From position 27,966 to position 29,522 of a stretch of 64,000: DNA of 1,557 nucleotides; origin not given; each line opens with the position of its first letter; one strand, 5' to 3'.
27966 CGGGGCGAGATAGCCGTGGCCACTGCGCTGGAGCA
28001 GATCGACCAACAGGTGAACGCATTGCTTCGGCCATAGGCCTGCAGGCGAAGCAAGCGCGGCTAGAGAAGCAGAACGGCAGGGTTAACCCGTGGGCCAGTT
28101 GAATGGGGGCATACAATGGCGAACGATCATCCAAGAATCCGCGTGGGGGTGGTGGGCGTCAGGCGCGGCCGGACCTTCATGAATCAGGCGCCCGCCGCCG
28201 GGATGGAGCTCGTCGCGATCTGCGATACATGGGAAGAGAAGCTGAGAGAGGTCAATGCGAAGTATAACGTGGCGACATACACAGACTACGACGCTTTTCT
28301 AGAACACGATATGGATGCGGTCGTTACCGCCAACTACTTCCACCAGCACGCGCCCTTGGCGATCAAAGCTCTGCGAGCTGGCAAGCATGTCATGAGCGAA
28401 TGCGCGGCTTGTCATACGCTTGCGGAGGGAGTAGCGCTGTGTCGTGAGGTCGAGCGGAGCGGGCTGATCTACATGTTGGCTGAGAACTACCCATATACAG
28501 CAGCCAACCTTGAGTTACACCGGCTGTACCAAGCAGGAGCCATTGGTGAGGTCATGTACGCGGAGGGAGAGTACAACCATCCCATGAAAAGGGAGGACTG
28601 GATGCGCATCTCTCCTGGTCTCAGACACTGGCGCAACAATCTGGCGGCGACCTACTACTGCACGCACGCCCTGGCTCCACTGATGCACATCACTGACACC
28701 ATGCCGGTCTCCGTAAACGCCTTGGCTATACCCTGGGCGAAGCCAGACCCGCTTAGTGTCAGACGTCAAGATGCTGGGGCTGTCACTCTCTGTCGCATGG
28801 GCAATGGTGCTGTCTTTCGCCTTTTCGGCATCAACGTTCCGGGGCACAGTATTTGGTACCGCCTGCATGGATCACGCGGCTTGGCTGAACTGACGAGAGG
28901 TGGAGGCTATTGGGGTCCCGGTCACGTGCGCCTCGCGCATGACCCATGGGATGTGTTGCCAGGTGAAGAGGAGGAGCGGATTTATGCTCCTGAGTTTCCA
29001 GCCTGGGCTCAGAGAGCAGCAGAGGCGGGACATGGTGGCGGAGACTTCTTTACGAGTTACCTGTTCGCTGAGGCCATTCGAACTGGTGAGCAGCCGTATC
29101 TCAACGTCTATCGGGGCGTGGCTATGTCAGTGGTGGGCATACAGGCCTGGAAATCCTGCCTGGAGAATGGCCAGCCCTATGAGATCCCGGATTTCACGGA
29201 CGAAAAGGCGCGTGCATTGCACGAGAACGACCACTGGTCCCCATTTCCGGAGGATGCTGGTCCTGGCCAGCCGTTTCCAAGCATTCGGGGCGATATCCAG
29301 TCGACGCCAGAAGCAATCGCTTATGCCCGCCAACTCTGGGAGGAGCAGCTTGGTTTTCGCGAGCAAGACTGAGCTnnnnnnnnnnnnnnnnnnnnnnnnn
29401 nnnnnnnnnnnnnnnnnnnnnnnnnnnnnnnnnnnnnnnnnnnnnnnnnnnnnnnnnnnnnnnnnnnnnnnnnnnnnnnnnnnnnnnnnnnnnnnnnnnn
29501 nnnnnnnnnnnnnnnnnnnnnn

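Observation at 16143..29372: Carbohydrate island with six SBP genes but no ABC permease, ATPase or regulator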

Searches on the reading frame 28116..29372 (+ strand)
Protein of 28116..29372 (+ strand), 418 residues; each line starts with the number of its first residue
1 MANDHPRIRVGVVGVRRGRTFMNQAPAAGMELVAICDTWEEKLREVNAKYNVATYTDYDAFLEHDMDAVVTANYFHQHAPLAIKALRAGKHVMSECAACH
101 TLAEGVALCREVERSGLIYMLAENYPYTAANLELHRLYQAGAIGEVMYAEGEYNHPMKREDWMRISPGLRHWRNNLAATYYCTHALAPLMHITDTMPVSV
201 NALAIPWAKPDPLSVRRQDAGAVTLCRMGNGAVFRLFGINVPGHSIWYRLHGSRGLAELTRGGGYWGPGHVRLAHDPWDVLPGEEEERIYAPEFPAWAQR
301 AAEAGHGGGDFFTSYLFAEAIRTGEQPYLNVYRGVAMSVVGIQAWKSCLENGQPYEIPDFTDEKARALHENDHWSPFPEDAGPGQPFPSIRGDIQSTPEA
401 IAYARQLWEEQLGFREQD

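Call 8: search_protein_families(library=pfam, proteins=[window:28116-29372:+], max_evalue=0.01)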
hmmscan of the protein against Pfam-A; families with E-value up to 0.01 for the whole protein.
window:28116-29372:+ (418 aa): 4 families
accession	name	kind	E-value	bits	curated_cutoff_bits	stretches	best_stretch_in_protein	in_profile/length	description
PF01408.29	GFO_IDH_MocA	-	2.1e-14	54.7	24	1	8-121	1-118/120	Oxidoreductase family, NAD-binding Rossmann fold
PF22725.1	GFO_IDH_MocA_C3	-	1.2e-05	25.8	27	1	133-256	3-122/124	GFO/IDH/MocA C-terminal domain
PF03447.22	NAD_binding_3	-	0.002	19.3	24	1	10-95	2-88/116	Homoserine dehydrogenase, NAD binding domain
PF21252.2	Glyco_hydro_109_C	-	0.0075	16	27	0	134-194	3-79/187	Glycosyl hydrolase 109, C-terminal domain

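Call 19: search_solved_structures(query=window:28116-29372:+, max_evalue=0.01)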
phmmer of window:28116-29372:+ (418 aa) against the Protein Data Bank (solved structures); distinct sequences matched with E-value up to 0.01: 54.
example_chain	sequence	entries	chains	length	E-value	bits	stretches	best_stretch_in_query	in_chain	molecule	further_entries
2ixa_A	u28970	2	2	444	6.2e-16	61.7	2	278-365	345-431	ALPHA-N-ACETYLGALACTOSAMINIDASE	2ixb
6t2b_A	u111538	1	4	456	8.6e-15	57.9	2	7-190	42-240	Glycosyl hydrolase family 109 protein 2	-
5a02_A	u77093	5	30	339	9e-10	41.4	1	31-269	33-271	ALDOSE-ALDOSE OXIDOREDUCTASE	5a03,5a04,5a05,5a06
6a3f_A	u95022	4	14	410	4.9e-09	38.9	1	56-220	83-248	Putative dehydrogenase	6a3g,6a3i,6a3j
3e18_A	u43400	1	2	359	6.5e-09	38.5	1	23-165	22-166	oxidoreductase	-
4fb5_A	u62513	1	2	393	1.2e-08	37.7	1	62-206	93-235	Probable oxidoreductase protein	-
3kux_A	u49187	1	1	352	1.9e-07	33.8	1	7-163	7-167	Putative oxidoreductase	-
3ec7_A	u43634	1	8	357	5.2e-07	32.3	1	9-154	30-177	Putative Dehydrogenase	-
9azo_A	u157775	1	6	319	5.6e-07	32.2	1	28-206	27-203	PmdC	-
9m3d_B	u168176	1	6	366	8.3e-07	31.6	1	10-151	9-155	DgpA1 from W974-1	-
3ezy_A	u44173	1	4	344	1e-06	31.3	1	8-168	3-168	Dehydrogenase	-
4h3v_A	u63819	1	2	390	1.6e-06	30.7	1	32-163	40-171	Oxidoreductase domain protein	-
3e82_A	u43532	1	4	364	3.3e-06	29.6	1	20-164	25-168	Putative oxidoreductase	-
3nto_A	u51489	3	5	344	6.2e-06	28.7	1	8-146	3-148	Inositol 2-dehydrogenase/D-chiro-inositol 3-dehydrogenase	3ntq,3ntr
3mz0_A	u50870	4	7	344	1.1e-05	27.9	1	8-145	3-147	Inositol 2-dehydrogenase/D-chiro-inositol 3-dehydrogenase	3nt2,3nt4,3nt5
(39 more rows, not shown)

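Call 29: find_homologous_proteins(query=window:28116-29372:+, max_evalue=1e-20)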
Query window:28116-29372:+ (418 aa): 4167 proteins with E <= 1e-20 among 8000 candidates; the best 120 are listed.
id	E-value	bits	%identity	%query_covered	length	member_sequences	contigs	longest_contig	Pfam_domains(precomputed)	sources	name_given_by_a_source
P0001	6.3e-294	993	100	100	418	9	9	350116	PF01408.29,PF22725.2,PF21252.4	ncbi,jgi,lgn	ncbi:MAG: Gfo/Idh/MocA family protein [Limnochordia bacterium]|jgi:predicted dehydrogenase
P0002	1.4e-259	879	88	100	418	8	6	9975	PF01408.29,PF22725.2,PF21252.4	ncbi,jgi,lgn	ncbi:MAG: Gfo/Idh/MocA family protein [Limnochordia bacterium]|jgi:predicted dehydrogenase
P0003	4.5e-205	700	73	94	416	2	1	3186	PF01408.29,PF21252.4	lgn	-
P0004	6.1e-203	693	70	95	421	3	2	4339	PF01408.29,PF21252.4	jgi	jgi:predicted dehydrogenase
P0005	7.9e-202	689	71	94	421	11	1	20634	PF01408.29,PF21252.4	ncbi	-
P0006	8.5e-201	686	71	94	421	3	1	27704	PF01408.29,PF21252.4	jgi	jgi:predicted dehydrogenase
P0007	2.2e-200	684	71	98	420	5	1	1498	PF01408.29,PF21252.4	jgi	-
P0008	5.6e-197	673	70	97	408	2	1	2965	PF01408.29,PF21252.4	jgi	jgi:predicted dehydrogenase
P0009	4.9e-194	664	69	96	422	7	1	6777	PF01408.29,PF21252.4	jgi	jgi:predicted dehydrogenase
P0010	2.3e-193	661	70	93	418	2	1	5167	PF01408.29,PF21252.4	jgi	jgi:predicted dehydrogenase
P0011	9.0e-193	659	69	98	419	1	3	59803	PF01408.29,PF21252.4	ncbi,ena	-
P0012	2.1e-192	658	70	94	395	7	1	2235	PF01408.29,PF21252.4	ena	-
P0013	3.6e-191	654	70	98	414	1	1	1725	PF01408.29,PF21252.4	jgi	jgi:predicted dehydrogenase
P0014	2.9e-190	651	68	98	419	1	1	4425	PF01408.29,PF21252.4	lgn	-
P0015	1.7e-189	649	68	94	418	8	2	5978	PF01408.29,PF21252.4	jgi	jgi:predicted dehydrogenase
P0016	2.0e-189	648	67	97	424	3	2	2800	PF01408.29,PF22725.2,PF21252.4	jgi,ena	-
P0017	3.5e-189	648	68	94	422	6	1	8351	PF01408.29,PF21252.4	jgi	-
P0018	1.5e-188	645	69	96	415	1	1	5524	PF01408.29,PF22725.2,PF21252.4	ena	-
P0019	2.8e-185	635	68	97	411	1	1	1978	PF01408.29,PF21252.4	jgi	jgi:predicted dehydrogenase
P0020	1.2e-184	633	68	97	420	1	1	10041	PF01408.29,PF21252.4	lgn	-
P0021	3.5e-184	631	67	96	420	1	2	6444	PF01408.29,PF21252.4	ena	-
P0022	2.9e-183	628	67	91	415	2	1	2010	PF01408.29,PF22725.2,PF21252.4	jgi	jgi:predicted dehydrogenase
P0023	5.6e-183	627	68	91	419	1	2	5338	PF01408.29,PF21252.4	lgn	-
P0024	6.6e-183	627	65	97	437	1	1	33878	PF01408.29,PF22725.2,PF21252.4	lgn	-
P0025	9.3e-183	626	64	98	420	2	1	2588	PF01408.29,PF21252.4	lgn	-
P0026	1.8e-182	625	66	91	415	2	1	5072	PF01408.29,PF22725.2,PF21252.4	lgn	-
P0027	1.8e-182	625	67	93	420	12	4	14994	PF01408.29,PF22725.2,PF21252.4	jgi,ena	-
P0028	2.8e-182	625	65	96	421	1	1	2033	PF01408.29,PF22725.2,PF21252.4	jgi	jgi:predicted dehydrogenase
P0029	2.8e-182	625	66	98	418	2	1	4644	PF01408.29,PF21252.4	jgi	jgi:predicted dehydrogenase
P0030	9.4e-182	623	66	98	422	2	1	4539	PF01408.29,PF21252.4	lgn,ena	-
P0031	1.7e-181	622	66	91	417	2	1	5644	PF01408.29,PF22725.2,PF21252.4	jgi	-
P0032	3.3e-181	621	65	98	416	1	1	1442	PF01408.29,PF22725.2,PF21252.4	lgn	-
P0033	1.2e-180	619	65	96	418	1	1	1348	PF01408.29,PF22725.2,PF21252.4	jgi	jgi:predicted dehydrogenase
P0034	1.3e-180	619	68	92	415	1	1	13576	PF01408.29,PF21252.4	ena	-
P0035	1.8e-180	619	65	97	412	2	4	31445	PF01408.29,PF22725.2,PF21252.4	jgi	jgi:predicted dehydrogenase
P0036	2.2e-180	619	65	96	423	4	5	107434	PF01408.29,PF21252.4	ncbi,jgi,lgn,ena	-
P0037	2.6e-180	618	65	95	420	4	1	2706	PF01408.29,PF22725.2,PF21252.4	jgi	jgi:predicted dehydrogenase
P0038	2.6e-180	618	65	93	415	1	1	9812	PF01408.29,PF22725.2,PF21252.4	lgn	-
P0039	2.8e-180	618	66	98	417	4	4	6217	PF01408.29,PF22725.2,PF21252.4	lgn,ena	-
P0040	6.1e-180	617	64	98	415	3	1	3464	PF01408.29,PF22725.2,PF21252.4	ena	-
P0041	8.4e-180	617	62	99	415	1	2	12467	PF01408.29,PF22725.2,PF21252.4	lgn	-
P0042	1.1e-179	616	67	92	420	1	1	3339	PF01408.29,PF21252.4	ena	-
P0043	2.2e-179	615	65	98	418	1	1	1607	PF01408.29,PF22725.2,PF21252.4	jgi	jgi:predicted dehydrogenase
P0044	3.3e-179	615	65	98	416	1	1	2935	PF01408.29,PF22725.2,PF21252.4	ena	-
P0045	4.1e-179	614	65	98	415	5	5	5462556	PF01408.29,PF22725.2,PF21252.4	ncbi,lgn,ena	-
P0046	1.1e-178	613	64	98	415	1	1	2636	PF01408.29,PF21252.4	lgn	-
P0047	1.2e-178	613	64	99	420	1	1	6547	PF01408.29,PF22725.2,PF21252.4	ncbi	-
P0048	1.4e-178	613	66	97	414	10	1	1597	PF01408.29,PF21252.4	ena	-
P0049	1.4e-178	613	63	98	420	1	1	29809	PF01408.29,PF22725.2,PF21252.4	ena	-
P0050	1.4e-178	613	65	98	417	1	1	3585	PF01408.29,PF22725.2,PF21252.4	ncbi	-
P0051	1.6e-178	612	64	100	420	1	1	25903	PF01408.29,PF21252.4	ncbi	-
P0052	2.4e-178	612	66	96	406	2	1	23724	PF01408.29,PF22725.2,PF02894.23,PF21252.4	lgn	-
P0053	3.8e-178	611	64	99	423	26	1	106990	PF01408.29,PF21252.4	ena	-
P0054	6.8e-178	610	65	98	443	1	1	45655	PF01408.29,PF22725.2,PF21252.4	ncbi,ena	-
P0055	6.8e-178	610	64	98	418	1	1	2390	PF01408.29,PF22725.2,PF21252.4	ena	-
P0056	7.7e-178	610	62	98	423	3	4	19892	PF01408.29,PF21252.4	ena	-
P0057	8.0e-178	610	65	92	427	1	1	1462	PF01408.29,PF21252.4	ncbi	-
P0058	8.2e-178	610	64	92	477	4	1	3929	PF01408.29,PF22725.2,PF21252.4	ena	-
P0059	8.7e-178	610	64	92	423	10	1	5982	PF01408.29,PF22725.2,PF21252.4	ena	-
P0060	8.9e-178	610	63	98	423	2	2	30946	PF01408.29,PF21252.4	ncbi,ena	-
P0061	9.3e-178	610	64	96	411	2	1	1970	PF01408.29,PF21252.4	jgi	jgi:predicted dehydrogenase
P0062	1.0e-177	610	65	98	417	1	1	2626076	PF01408.29,PF22725.2,PF21252.4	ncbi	ncbi:MAG: Gfo/Idh/MocA family oxidoreductase [Caldilineaceae bacterium]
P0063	1.0e-177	610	66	94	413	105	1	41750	PF01408.29,PF22725.2,PF21252.4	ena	-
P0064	1.2e-177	610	64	98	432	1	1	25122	PF01408.29,PF21252.4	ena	-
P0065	1.3e-177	609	62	98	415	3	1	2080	PF01408.29,PF21252.4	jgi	-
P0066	1.5e-177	609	64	96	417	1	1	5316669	PF01408.29,PF21252.4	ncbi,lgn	-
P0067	1.6e-177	609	62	100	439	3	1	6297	PF01408.29,PF22725.2,PF21252.4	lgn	-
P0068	1.6e-177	609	65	98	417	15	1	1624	PF01408.29,PF22725.2,PF21252.4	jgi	-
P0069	2.1e-177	609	64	98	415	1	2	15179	PF01408.29,PF22725.2,PF21252.4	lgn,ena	-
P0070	2.2e-177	609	65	96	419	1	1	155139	PF01408.29,PF21252.4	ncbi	-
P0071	2.7e-177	608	64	98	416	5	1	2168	PF01408.29,PF21252.4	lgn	-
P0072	2.7e-177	608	64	97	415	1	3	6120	PF01408.29,PF22725.2,PF21252.4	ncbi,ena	-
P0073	4.2e-177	608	64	98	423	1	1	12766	PF01408.29,PF21252.4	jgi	-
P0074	4.8e-177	608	64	96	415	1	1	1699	PF01408.29,PF22725.2,PF21252.4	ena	-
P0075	4.8e-177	608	64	95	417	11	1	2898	PF01408.29,PF22725.2,PF21252.4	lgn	-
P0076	6.3e-177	607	64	98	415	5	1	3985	PF01408.29,PF22725.2,PF21252.4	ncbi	-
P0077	6.6e-177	607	63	99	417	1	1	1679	PF01408.29,PF22725.2,PF21252.4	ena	-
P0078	6.8e-177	607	64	98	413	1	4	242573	PF01408.29,PF22725.2,PF21252.4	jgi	jgi:predicted dehydrogenase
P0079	7.7e-177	607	64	96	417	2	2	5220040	PF01408.29,PF21252.4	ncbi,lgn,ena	-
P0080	7.9e-177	607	62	100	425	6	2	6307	PF01408.29,PF21252.4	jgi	-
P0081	1.0e-176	606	62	98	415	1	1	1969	PF01408.29,PF21252.4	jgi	-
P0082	1.1e-176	606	64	94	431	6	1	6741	PF01408.29,PF22725.2,PF21252.4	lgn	-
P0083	1.1e-176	606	62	98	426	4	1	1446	PF01408.29,PF22725.2,PF21252.4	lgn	-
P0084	1.4e-176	606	64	96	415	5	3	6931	PF01408.29,PF22725.2,PF21252.4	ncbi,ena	-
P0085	1.4e-176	606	63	98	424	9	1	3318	PF01408.29,PF21252.4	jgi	jgi:predicted dehydrogenase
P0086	1.5e-176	606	65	97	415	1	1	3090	PF01408.29,PF22725.2,PF21252.4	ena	-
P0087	1.9e-176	606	64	93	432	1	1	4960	PF01408.29,PF21252.4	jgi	jgi:predicted dehydrogenase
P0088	1.9e-176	606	64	98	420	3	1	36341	PF01408.29,PF21252.4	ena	-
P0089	2.0e-176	606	62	98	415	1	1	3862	PF01408.29,PF21252.4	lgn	-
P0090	2.0e-176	605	64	98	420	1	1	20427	PF01408.29,PF22725.2,PF21252.4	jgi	-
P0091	3.2e-176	605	63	99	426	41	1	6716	PF01408.29,PF22725.2,PF21252.4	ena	-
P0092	3.7e-176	605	63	94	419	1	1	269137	PF01408.29,PF22725.2,PF21252.4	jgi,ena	-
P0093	3.7e-176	605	65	94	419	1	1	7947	PF01408.29,PF22725.2,PF21252.4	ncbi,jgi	jgi:predicted dehydrogenase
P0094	4.1e-176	604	64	99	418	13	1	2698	PF01408.29,PF22725.2,PF21252.4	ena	-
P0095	4.9e-176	604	62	98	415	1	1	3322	PF01408.29,PF21252.4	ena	-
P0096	5.9e-176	604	64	97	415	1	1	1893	PF01408.29,PF22725.2,PF21252.4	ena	-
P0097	6.0e-176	604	62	99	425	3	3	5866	PF01408.29,PF22725.2,PF21252.4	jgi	jgi:predicted dehydrogenase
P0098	6.2e-176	604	64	99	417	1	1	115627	PF01408.29,PF21252.4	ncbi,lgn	-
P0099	8.5e-176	603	63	99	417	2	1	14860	PF01408.29,PF22725.2,PF21252.4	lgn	-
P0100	8.6e-176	603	63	100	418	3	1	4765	PF01408.29,PF22725.2,PF21252.4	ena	-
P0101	9.6e-176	603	63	96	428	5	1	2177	PF01408.29,PF22725.2,PF21252.4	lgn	-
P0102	1.0e-175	603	64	95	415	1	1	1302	PF01408.29,PF22725.2,PF21252.4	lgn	-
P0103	1.0e-175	603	62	95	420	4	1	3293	PF01408.29,PF21252.4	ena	-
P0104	1.1e-175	603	65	98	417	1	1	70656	PF01408.29,PF02894.23,PF21252.4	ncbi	ncbi:MAG: Gfo/Idh/MocA family protein [Anaerolineae bacterium]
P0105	1.2e-175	603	62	98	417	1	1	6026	PF01408.29,PF22725.2,PF21252.4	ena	-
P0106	1.3e-175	603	63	93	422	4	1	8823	PF01408.29,PF22725.2,PF21252.4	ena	-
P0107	1.3e-175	603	64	98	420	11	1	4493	PF01408.29,PF21252.4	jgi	-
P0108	1.3e-175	603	64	100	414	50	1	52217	PF01408.29,PF22725.2,PF21252.4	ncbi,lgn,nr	ncbi:MAG: gfo/Idh/MocA family oxidoreductase [Caldilinea sp. CFX5]|nr:gfo/Idh/MocA family oxidoreduc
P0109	1.5e-175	603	64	98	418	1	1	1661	PF01408.29,PF22725.2,PF21252.4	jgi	jgi:predicted dehydrogenase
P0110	1.6e-175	602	64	98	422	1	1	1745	PF01408.29,PF22725.2,PF21252.4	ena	-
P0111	1.7e-175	602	64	93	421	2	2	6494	PF01408.29,PF22725.2,PF21252.4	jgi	-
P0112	2.0e-175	602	63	98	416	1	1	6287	PF01408.29,PF21252.4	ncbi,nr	ncbi:MAG: Gfo/Idh/MocA family oxidoreductase [Clostridiales bacterium]|nr:Gfo/Idh/MocA family oxidor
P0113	2.0e-175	602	64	94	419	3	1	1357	PF01408.29,PF22725.2,PF21252.4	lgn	-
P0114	2.2e-175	602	62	98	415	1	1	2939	PF01408.29,PF21252.4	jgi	-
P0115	2.2e-175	602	63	98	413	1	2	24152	PF01408.29,PF22725.2,PF21252.4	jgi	jgi:predicted dehydrogenase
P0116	2.3e-175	602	65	98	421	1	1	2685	PF01408.29,PF22725.2,PF21252.4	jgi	jgi:predicted dehydrogenase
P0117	2.5e-175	602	64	98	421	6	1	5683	PF01408.29,PF21252.4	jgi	jgi:predicted dehydrogenase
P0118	2.7e-175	602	64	98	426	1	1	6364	PF01408.29,PF21252.4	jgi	jgi:predicted dehydrogenase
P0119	3.2e-175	602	63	96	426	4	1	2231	PF01408.29,PF21252.4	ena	-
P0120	3.3e-175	601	65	96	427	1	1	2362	PF01408.29,PF22725.2,PF21252.4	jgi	jgi:predicted dehydrogenase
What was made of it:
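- On GH109 (for Gfo2): PF21252 is weak in my scan (call 8) and is listed for the homologues (call 29).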

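Call 30: find_encoding_contigs(protein=P0045, flank=7000, max_places=2)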
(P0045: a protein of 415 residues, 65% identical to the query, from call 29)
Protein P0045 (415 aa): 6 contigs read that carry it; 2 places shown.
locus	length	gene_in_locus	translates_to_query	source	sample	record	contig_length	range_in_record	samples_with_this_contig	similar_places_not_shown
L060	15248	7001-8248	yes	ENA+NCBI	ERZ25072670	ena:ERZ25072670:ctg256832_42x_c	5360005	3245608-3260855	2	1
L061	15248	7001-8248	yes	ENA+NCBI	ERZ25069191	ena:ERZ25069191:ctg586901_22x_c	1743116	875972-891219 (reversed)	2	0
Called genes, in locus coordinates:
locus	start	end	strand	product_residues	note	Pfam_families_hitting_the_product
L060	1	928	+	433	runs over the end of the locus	PF00275:EPSP_synthase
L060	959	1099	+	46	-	-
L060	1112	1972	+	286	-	PF08501:Shikimate_dh_N, PF01488:Shikimate_DH (weak), PF18317:SDH_C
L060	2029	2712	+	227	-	PF01209:Ubie_methyltran, PF13847:Methyltransf_31, PF08241:Methyltransf_11, PF08242:Methyltransf_12, PF13649:Methyltransf_25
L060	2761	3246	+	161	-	-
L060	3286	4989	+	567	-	PF03485:Arg_tRNA_synt_N, PF00750:tRNA-synt_1d, PF05746:DALR_1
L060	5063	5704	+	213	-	PF13238:AAA_18 (weak), PF01202:SKI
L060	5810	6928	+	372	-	PF00465:Fe-ADH, PF13685:Fe-ADH_2, PF01761:DHQ_synthase, PF24621:DHQS_C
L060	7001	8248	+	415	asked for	PF01408:GFO_IDH_MocA, PF22725:GFO_IDH_MocA_C3 (weak), PF21252:Glyco_hydro_109_C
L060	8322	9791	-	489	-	PF13738:Pyr_redox_3 (faint), PF00890:FAD_binding_2 (weak), PF01134:GIDA (weak), PF07992:Pyr_redox_2, PF12831:FAD_oxidored, PF13450:NAD_binding_8 (weak), PF00070:Pyr_redox, PF02852:Pyr_redox_dim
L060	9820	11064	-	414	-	PF00364:Biotin_lipoyl, PF25984:BSH_YknX (weak), PF02817:E3_binding, PF00198:2-oxoacid_dh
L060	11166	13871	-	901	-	PF28598:PDH_E1_N, PF00456:Transketolase_N, PF17831:PDH_E1_M, PF22613:Transketolase_C_1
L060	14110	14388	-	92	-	-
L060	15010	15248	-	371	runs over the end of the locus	PF01557:FAA_hydrolase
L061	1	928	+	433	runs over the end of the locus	PF00275:EPSP_synthase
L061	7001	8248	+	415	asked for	PF01408:GFO_IDH_MocA, PF22725:GFO_IDH_MocA_C3 (weak), PF21252:Glyco_hydro_109_C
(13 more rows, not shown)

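Call 31: find_encoding_contigs(protein=P0062, flank=7000, max_places=2)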
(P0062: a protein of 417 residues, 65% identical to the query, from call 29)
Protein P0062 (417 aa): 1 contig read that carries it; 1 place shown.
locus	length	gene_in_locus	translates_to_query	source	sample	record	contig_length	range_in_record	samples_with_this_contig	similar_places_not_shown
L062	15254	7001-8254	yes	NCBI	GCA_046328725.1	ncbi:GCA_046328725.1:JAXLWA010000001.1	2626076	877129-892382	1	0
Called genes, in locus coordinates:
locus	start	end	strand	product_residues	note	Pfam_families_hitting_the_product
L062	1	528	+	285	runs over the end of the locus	-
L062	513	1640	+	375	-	PF13439:Glyco_transf_4 (weak), PF00534:Glycos_transf_1, PF13692:Glyco_trans_1_4, PF13524:Glyco_trans_1_2, PF26337:Gtf3_C (faint)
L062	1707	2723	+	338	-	PF13641:Glyco_tranf_2_3, PF00535:Glycos_transf_2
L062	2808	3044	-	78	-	PF01609:DDE_Tnp_1, PF13586:DDE_Tnp_1_2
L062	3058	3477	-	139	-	PF13340:DUF4096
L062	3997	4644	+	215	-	PF02397:Bac_transf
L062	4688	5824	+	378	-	PF00155:Aminotran_1_2, PF01041:DegT_DnrJ_EryC1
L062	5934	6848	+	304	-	PF12784:PDDEXK_2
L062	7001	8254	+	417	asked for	PF01408:GFO_IDH_MocA, PF22725:GFO_IDH_MocA_C3 (weak), PF21252:Glyco_hydro_109_C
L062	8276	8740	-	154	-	-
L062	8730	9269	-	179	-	-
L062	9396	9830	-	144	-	PF09828:ChrB_C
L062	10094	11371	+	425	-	PF05977:MFS_3, PF07690:MFS_1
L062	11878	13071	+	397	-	PF01494:FAD_binding_3, PF07992:Pyr_redox_2 (faint), PF22607:FAD_binding-like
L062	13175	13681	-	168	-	PF01243:PNPOx_N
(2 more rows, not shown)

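Call 32: find_encoding_contigs(protein=P0005, flank=7000, max_places=2)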
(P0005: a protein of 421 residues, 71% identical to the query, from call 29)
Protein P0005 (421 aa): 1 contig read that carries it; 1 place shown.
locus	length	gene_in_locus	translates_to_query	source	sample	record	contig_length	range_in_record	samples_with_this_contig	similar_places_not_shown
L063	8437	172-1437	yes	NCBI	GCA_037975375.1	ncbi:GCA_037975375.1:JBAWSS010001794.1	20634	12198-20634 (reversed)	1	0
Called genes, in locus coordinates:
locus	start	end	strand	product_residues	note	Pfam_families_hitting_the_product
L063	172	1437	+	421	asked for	PF01408:GFO_IDH_MocA, PF21252:Glyco_hydro_109_C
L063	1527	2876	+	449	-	PF07690:MFS_1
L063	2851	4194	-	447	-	-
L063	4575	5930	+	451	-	PF13347:MFS_2, PF11700:ATG22 (weak), PF07690:MFS_1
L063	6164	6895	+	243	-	PF00535:Glycos_transf_2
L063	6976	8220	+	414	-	PF00109:ketoacyl-synt, PF02801:Ketoacyl-synt_C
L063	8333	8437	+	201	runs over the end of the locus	PF00636:Ribonuclease_3, PF14622:Ribonucleas_3_3, PF00035:dsrm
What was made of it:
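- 28116..29372 (+): Gfo2: cytoplasmic GH109-like NAD-binding protein. It was already the neighbour of the single SBP in relatives and is probably co-transcribed with the downstream methyltransferase (29376-30029). The family stands alone elsewhere (calls 29-32).
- Closest known: GH109 NAD+-dependent glycosidases. Different: It belongs to a very large family (more than 4000 hits) that is usually a solitary gene in housekeeping contexts (calls 29-32).
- Tried and rejected: Its 62-71% identical homologues are solitary genes in unrelated contexts (calls 30-32).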
